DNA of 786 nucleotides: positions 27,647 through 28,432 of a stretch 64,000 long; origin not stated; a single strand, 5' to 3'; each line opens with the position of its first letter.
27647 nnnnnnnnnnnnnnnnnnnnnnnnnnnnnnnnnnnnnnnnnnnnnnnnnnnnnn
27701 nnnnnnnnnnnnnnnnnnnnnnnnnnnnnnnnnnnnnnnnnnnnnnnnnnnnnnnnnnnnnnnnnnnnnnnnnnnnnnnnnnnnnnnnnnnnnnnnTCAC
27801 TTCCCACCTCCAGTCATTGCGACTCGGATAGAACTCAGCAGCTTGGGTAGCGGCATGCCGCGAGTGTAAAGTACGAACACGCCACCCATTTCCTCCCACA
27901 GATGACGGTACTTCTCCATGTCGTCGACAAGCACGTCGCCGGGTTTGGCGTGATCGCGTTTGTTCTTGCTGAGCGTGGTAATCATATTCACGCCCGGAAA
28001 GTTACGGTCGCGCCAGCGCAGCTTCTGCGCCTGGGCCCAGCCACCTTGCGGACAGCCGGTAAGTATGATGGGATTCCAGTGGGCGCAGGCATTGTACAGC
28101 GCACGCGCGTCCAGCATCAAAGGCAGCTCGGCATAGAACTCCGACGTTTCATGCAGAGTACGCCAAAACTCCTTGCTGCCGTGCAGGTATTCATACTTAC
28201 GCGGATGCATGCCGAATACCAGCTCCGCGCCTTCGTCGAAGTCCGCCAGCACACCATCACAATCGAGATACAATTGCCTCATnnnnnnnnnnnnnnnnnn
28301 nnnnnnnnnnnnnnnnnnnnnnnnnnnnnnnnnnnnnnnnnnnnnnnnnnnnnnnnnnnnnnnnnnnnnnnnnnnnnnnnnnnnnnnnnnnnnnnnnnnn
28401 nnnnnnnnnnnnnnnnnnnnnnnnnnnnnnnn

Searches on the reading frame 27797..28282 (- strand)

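Call 58: search_protein_families(library=pfam, proteins=[window:27797-28282:-], max_evalue=0.01)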
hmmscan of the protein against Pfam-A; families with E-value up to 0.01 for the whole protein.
window:27797-28282:- (161 aa): 1 family
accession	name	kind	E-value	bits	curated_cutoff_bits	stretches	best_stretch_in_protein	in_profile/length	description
PF06941.18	NT5C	-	0.0028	18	24.8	0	37-124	51-138/180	5' nucleotidase, deoxy (Pyrimidine), cytosolic type C protein (NT5C)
